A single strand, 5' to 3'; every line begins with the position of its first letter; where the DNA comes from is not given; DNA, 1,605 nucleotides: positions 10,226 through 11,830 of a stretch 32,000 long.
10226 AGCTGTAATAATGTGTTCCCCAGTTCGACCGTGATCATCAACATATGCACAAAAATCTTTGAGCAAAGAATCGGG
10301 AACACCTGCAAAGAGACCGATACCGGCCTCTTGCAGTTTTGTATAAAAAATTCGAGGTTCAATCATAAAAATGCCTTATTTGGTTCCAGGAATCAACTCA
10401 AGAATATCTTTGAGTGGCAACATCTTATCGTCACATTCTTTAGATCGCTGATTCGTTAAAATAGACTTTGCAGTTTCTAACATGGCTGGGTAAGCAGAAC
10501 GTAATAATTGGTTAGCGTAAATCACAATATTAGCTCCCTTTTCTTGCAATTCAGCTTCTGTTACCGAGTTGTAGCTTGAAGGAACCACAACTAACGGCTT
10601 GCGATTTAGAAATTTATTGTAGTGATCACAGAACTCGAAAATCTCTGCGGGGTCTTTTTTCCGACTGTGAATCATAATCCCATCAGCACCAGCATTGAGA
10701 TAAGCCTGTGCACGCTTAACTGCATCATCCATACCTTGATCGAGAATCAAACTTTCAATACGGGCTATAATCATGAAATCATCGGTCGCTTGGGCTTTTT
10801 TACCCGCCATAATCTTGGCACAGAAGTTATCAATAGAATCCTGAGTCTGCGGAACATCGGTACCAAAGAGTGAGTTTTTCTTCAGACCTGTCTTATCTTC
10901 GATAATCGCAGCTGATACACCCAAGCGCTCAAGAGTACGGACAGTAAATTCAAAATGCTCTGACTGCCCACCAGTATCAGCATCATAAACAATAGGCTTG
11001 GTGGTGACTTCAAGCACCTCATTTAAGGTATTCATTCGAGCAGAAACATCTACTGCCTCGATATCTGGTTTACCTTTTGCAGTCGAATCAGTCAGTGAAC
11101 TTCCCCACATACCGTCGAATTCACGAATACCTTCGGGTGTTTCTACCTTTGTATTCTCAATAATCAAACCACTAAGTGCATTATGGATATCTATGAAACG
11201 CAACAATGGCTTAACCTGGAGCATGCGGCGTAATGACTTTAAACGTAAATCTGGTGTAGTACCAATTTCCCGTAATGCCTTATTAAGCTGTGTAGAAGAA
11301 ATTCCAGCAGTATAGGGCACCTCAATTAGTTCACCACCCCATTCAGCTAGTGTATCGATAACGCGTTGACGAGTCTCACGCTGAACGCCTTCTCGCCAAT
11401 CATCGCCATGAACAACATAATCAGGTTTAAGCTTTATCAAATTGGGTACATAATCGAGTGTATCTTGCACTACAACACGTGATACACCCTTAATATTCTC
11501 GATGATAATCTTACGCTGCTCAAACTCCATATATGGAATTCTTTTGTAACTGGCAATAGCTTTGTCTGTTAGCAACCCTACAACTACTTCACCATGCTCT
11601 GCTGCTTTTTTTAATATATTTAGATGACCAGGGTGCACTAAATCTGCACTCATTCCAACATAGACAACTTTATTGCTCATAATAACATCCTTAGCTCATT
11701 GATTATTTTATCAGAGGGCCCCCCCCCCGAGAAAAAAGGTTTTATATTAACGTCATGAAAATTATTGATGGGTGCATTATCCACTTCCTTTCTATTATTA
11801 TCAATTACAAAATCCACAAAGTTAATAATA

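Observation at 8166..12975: Fom1/Fom2/FomC-like phosphonate trio plus a TagF-like transferase inside a Wzx/Wzy glycan locus: predicted CMP-2-hydroxyethylphosphonate decoration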

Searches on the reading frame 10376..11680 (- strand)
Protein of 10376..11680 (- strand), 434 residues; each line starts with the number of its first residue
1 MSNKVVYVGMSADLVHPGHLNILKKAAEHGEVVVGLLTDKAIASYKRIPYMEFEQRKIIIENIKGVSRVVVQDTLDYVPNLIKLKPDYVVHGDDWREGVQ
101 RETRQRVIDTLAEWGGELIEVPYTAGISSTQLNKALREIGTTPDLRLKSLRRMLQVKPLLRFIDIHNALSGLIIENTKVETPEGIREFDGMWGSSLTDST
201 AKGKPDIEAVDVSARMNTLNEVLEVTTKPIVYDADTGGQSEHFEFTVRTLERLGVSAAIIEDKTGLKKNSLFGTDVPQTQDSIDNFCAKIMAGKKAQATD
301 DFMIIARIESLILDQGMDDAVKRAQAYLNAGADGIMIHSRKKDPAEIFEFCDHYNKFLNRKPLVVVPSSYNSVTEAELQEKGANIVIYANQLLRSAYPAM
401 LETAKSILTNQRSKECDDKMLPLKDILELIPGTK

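Call 3: search_protein_families(library=pfam, proteins=[window:10376-11680:-], max_evalue=0.01)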
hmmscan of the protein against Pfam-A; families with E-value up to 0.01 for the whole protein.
window:10376-11680:- (434 aa): 3 families
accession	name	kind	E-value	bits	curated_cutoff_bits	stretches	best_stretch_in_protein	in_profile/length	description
PF13714.12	PEP_mutase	-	6.5e-57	193.3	31.5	1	151-408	2-240/240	Phosphoenolpyruvate phosphomutase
PF01467.32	CTP_transf_like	-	7.2e-14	52.6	21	1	11-132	5-130/133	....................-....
PF06574.18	FAD_syn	-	0.0078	16.5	27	0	75-122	95-145/158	FAD synthetase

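Call 4: search_protein_families(library=ncbifam, proteins=[window:10376-11680:-], max_evalue=0.01)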
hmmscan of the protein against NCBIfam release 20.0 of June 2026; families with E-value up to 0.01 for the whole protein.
window:10376-11680:- (434 aa): 12 families
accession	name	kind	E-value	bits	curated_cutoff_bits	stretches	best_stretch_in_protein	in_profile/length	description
TIGR02320.1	PEP_mutase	equivalog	9.9e-123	408.6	319.55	1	150-433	1-283/284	phosphoenolpyruvate mutase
TIGR02321.1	Pphn_pyruv_hyd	equivalog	4.7e-44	150.6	374.4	1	148-429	5-275/290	phosphonopyruvate hydrolase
TIGR02317.1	prpB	equivalog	1.6e-25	89.9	354.4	1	148-429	3-269/285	methylisocitrate lyase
NF008455.0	PRK11320.1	equivalog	1.5e-19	70.4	353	1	200-425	53-272/295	methylisocitrate lyase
TIGR02319.1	CPEP_Pphonmut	equivalog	5.2e-14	52.2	420.05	1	191-389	42-233/294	carboxyvinyl-carboxyphosphonate phosphorylmutase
TIGR02199.1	rfaE_dom_II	equivalog_domain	1e-13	51.3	181.5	1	3-134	11-140/144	D-glycero-beta-D-manno-heptose 1-phosphate adenylyltransferase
TIGR01518.1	g3p_cytidyltrns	equivalog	2e-13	50.5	165.4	1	11-134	6-123/125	glycerol-3-phosphate cytidylyltransferase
TIGR00125.1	cyt_tran_rel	domain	6.4e-13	48.7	27.7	1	5-66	1-62/65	adenylyltransferase/cytidyltransferase family protein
NF001985.0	PRK00777.1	subfamily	2e-07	31.2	104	1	4-61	5-63/157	pantetheine-phosphate adenylyltransferase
NF008454.0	PRK11316.1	equivalog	3.3e-07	29.3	521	1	3-137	340-472/475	bifunctional D-glycero-beta-D-manno-heptose-7-phosphate kinase/D-glycero-beta-D-manno-heptose 1-phosphate adenylyltransferase HldE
NF002250.0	PRK01170.1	subfamily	0.00036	20.1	489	1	5-62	2-59/322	bifunctional pantetheine-phosphate adenylyltransferase/NTP phosphatase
NF041124.1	CoaD_Thcocales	equivalog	0.0044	16.9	290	0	4-44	5-46/156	phosphopantetheine adenylyltransferase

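Call 30: search_solved_structures(query=window:10376-11680:-, max_evalue=0.00001, show_alignments=2)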
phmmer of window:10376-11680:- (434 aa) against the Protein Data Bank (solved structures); distinct sequences matched with E-value up to 0.00001: 23.
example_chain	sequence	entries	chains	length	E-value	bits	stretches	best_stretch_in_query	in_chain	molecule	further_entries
5x3d_A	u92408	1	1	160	1.6e-59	205.1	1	2-139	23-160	Phosphoenolpyruvate phosphomutase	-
1m1b_A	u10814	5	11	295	1.3e-43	152.7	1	147-429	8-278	PHOSPHOENOLPYRUVATE PHOSPHOMUTASE | PROTEIN (PHOSPHOENOLPYRUVATE MUTASE)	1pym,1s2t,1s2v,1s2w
5unc_A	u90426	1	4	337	5.8e-43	150.5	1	187-429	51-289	PHOSPHOENOLPYRUVATE PHOSPHOMUTASE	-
1s2u_A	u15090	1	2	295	1.2e-42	149.5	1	147-429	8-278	Phosphoenolpyruvate phosphomutase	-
2dua_A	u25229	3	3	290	1.3e-39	139.5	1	186-429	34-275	Phosphonopyruvate hydrolase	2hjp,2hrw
3elb_A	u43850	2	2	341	3.8e-14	55.6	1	12-132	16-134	Ethanolamine-phosphate cytidylyltransferase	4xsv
1xg3_A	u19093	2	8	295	1.6e-11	47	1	202-336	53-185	Probable methylisocitrate lyase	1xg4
1mum_A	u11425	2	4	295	4.5e-11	45.5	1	202-336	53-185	2-methylisocitrate lyase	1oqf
3eoo_A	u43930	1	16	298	1.8e-10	43.6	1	201-400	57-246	Methylisocitrate lyase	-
1o5q_A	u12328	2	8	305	2.2e-10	43.2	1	202-336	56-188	Probable methylisocitrate lyase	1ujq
6t4v_C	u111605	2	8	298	8.9e-10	41.3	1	202-339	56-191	2-methylisocitrate lyase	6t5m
4iqd_A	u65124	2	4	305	2.4e-09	39.8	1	149-400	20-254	Carboxyvinyl-carboxyphosphonate phosphorylmutase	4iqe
3b8i_A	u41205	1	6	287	3.7e-09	39.2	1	190-390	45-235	PA4872 oxaloacetate decarboxylase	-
1coz_A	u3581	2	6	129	4.4e-09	39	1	4-134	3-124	PROTEIN (GLYCEROL-3-PHOSPHATE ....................) | glycerol-3-phosphate cytidylyltransferase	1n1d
9hra_A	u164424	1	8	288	4.9e-08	35.5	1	200-401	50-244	2-methylisocitrate lyase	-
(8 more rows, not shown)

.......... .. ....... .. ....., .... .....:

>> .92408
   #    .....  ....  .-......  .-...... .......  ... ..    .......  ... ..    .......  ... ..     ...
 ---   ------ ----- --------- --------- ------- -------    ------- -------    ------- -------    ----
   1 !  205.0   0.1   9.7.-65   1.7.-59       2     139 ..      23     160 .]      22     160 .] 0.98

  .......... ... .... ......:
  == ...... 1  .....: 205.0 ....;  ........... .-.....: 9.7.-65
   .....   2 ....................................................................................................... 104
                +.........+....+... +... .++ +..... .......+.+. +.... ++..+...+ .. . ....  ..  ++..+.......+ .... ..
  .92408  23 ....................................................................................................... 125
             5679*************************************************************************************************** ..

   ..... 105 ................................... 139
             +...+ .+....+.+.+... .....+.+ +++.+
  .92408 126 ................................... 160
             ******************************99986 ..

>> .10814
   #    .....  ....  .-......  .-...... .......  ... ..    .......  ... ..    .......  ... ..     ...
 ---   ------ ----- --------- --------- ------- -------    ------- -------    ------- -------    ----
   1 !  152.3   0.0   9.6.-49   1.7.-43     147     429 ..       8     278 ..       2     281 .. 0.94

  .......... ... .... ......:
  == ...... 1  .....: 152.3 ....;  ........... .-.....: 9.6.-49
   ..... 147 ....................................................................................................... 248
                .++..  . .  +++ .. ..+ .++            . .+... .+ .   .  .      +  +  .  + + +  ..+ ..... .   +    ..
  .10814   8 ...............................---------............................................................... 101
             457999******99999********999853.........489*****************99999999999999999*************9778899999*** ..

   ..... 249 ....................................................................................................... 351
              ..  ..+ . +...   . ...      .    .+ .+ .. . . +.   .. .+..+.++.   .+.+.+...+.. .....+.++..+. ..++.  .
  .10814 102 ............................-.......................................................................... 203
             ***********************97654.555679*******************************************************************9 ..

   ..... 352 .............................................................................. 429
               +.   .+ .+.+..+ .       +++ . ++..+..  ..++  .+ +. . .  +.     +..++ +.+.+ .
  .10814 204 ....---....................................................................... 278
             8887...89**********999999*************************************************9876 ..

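Call 54: find_related_loci(query=window:10376-11680:-, collection=metagenome_contigs, flank=10000)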
Query window:10376-11680:- (434 aa) in metagenome_contigs; peptide patterns used: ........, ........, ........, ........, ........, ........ (x = any residue, [..] = any of these).
600 stretches matched a pattern (row limit reached: there are more); 591 encode a relative of the query (tblastn E <= 1e-3); the best 80 are kept; 80 distinct loci.
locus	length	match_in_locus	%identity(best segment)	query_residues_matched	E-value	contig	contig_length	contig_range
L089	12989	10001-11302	83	1-434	0e+0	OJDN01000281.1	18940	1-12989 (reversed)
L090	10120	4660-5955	82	3-434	0e+0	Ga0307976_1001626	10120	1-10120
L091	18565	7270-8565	83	3-434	0e+0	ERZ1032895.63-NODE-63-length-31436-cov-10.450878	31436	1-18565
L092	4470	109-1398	80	5-434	0e+0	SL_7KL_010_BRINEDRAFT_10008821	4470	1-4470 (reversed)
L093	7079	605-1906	78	1-434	0e+0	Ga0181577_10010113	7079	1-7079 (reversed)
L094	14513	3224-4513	77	4-433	0e+0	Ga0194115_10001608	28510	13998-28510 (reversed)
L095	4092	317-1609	77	4-434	0e+0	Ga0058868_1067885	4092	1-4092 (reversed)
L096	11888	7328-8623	76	3-434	0e+0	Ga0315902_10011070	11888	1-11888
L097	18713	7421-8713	75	4-434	0e+0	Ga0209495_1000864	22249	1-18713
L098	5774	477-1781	75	1-434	0e+0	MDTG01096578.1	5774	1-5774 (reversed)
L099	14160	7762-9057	78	3-434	0e+0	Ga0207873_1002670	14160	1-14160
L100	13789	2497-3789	75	4-434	0e+0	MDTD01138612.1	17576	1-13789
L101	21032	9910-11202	77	4-434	0e+0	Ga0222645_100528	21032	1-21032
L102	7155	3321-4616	76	3-434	0e+0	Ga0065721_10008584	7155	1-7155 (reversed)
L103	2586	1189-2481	75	4-434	0e+0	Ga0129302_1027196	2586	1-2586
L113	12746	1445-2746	76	1-434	0e+0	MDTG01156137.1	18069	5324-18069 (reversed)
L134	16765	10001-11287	70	4-432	0e+0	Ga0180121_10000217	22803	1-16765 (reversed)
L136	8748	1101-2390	71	4-434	0e+0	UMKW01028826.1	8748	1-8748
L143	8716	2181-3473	70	4-434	0e+0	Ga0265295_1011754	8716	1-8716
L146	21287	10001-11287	69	4-432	0e+0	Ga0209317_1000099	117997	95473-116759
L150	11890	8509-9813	68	1-434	0e+0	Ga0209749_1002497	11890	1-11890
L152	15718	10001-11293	68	4-434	0e+0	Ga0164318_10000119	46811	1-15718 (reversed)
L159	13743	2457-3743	68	4-432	0e+0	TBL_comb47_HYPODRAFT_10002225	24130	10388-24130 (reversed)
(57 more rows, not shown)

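Call 59: search_protein_families(library=pfam, proteins=[L101:17323-18312:+, L159:9903-10901:+, L134:8317-9063:+, L097:2458-3636:+, L100:1549-2466:+, L152:13770-14900:+, L113:6267-7454:+, L150:7672-8469:+, L143:5804-7042:+, L136:5861-8710:+], max_evalue=0.001)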
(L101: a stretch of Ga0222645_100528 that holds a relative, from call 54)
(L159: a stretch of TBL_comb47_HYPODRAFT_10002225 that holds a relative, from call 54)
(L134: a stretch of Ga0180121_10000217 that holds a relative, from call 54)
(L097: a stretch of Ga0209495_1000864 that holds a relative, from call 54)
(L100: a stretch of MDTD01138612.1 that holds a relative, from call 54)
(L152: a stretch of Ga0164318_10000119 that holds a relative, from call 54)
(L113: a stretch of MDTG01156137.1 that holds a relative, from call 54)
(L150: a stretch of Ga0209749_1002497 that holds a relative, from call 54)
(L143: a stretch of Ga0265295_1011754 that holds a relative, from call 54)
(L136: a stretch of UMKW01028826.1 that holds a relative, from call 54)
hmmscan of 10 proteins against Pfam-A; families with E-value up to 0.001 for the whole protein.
L101:17323-18312:+ (329 aa): 3 families
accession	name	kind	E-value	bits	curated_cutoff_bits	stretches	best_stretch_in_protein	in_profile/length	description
PF16363.11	GDP_Man_Dehyd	-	2.7e-47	162.3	27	1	7-306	2-331/332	GDP-mannose 4,6 dehydratase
PF01370.27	Epimerase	-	8.1e-41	140.4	20.9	1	5-239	1-237/240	NAD dependent epimerase/dehydratase family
PF04321.23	RmlD_sub_bind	-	8.7e-05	22.2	27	1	5-251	3-222/287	RmlD substrate binding domain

L159:9903-10901:+ (332 aa): 4 families
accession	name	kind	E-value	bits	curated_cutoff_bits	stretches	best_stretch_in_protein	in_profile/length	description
PF00535.33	Glycos_transf_2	-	1.6e-25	90.4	23.3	1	18-149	1-128/168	Glycosyl transferase family 2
PF13641.12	Glyco_tranf_2_3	-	6.3e-15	56.3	27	1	17-230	3-210/230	Glycosyltransferase like family 2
PF10111.15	Glyco_tranf_2_2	-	1.2e-10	41.8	27.3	1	19-241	4-224/276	Glycosyltransferase like family 2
PF13632.12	Glyco_trans_2_3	-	7.9e-10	39.3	27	1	108-236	7-124/198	Glycosyl transferase family group 2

L134:8317-9063:+ (248 aa): 6 families
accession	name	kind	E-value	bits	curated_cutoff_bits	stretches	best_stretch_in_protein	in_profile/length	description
PF13561.12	adh_short_C2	-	7.9e-47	160.3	27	1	16-246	1-236/236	Enoyl-(Acyl carrier protein) reductase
PF00106.31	adh_short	-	7.7e-37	127.1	26.6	1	10-194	1-191/195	short chain dehydrogenase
PF08659.16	KR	-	2.7e-10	40.9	22.6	1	12-160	3-157/180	KR domain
PF01370.27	Epimerase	-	4.1e-07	30.1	20.9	1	12-100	1-83/240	NAD dependent epimerase/dehydratase family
PF05368.20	NmrA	-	0.00015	21.9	27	0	10-77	3-69/298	NmrA-like family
PF23441.1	SDR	-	0.00086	19.2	27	0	70-244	79-254/258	SDR-like rossmann domain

L097:2458-3636:+ (392 aa): 5 families
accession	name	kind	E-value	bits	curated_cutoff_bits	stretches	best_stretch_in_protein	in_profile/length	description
PF03721.20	UDPG_MGDP_dh_N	-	5.2e-30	104.9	27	1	6-171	2-180/187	UDP-glucose/GDP-mannose dehydrogenase family, NAD binding domain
PF00984.24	UDPG_MGDP_dh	-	1.6e-25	89.5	25.4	1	196-285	2-93/94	UDP-glucose/GDP-mannose dehydrogenase family, central domain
PF03720.21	UDPG_MGDP_dh_C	-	1.3e-07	32.3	30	1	306-379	3-80/103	UDP-glucose/GDP-mannose dehydrogenase family, UDP binding domain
PF01210.29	NAD_Gly3P_dh_N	-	2.8e-05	24.6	23.1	1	6-88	1-80/158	NAD-dependent glycerol-3-phosphate dehydrogenase N-terminus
PF02558.23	ApbA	-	0.00063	19.8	22.2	0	7-87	1-76/150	Ketopantoate reductase PanE/ApbA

L100:1549-2466:+ (305 aa): 2 families
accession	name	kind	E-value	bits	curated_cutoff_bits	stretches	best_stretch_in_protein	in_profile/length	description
PF02706.20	Wzz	-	1.8e-08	35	25.5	1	11-71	1-60/91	Chain length determinant protein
PF13807.11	GNVR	-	1.8e-06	28.2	27.7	1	241-299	22-79/82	G-rich domain on putative tyrosine kinase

L152:13770-14900:+ (376 aa): 7 families
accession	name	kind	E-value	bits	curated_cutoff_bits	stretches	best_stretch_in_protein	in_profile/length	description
PF00534.26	Glycos_transf_1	-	7.8e-31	107.4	26.4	1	191-354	6-170/172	Glycosyl transferases group 1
PF13692.12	Glyco_trans_1_4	-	3e-30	105.8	27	1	203-342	4-142/142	Glycosyl transferases group 1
PF13477.12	Glyco_trans_4_2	-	2.4e-08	34.7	23.4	1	29-160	18-139/139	Glycosyl transferase 4-like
PF13579.12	Glyco_trans_4_4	-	1.1e-07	32.8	29.7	1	27-168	10-143/158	Glycosyl transferase 4-like domain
PF20706.3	GT4-conflict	-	2.4e-07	30.5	26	1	195-315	192-320/385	Family 4 Glycosyltransferase in conflict systems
PF13524.12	Glyco_trans_1_2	-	7.7e-07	29.6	25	1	228-365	11-137/144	Glycosyl transferase-like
PF13439.12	Glyco_transf_4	-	2.6e-05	24.7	28.5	1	27-119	11-102/170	Glycosyltransferase Family 4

L113:6267-7454:+ (395 aa): 1 family
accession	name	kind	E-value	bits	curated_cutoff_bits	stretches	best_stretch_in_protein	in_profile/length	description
PF04464.20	Glyphos_transf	-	1.1e-40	140.2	22.1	1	32-367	10-341/367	CDP-Glycerol:Poly(glycerophosphate) glycerophosphotransferase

L150:7672-8469:+ (265 aa): 1 family
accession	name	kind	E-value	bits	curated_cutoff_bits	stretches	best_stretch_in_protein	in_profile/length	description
PF04991.19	LicD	-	6.2e-43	147.9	22.6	1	35-139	1-102/227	LicD family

L143:5804-7042:+ (412 aa): 1 family
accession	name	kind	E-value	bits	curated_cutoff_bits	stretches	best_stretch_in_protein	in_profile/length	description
PF04464.20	Glyphos_transf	-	3.3e-09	36.6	22.1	1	188-342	151-309/367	CDP-Glycerol:Poly(glycerophosphate) glycerophosphotransferase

L136:5861-8710:+ (949 aa): 1 family
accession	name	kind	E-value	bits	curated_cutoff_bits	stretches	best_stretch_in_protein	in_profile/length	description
PF02096.25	60KD_IMP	-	2.4e-22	80.1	35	1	31-212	1-159/163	60Kd inner membrane protein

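Call 74: search_protein_families(library=pfam, proteins=[L146:7393-7845:+, L146:7857-8579:+, L146:12430-13557:+, L146:4654-5631:+], max_evalue=0.001)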
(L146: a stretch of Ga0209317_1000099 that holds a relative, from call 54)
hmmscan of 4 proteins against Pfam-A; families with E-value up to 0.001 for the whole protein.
L146:7393-7845:+ (150 aa): 1 family
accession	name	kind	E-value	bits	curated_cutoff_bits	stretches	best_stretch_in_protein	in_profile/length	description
PF01467.32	CTP_transf_like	-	3.5e-18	66.5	21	1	9-127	1-131/133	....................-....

L146:7857-8579:+ (240 aa): 3 families
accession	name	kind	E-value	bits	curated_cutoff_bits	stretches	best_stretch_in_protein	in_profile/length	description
PF00106.31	adh_short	-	3.6e-40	138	26.6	1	2-190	1-190/195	short chain dehydrogenase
PF13561.12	adh_short_C2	-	5.4e-39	134.6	27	1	11-238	6-236/236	Enoyl-(Acyl carrier protein) reductase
PF08659.16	KR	-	1.3e-10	42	22.6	1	5-160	4-160/180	KR domain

L146:12430-13557:+ (375 aa): 3 families
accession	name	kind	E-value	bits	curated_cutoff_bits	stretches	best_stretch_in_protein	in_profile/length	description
PF00465.25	Fe-ADH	-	1.3e-37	129.4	31.3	1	4-165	6-168/168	Iron-containing alcohol dehydrogenase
PF25137.1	ADH_Fe_C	-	1.1e-23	84.3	27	1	177-375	2-194/194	Fe-containing alcohol dehydrogenase family, C-terminal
PF13685.12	Fe-ADH_2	-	7e-09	36.3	28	1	5-98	3-95/149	Iron-containing alcohol dehydrogenase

L146:4654-5631:+ (325 aa): 0 families
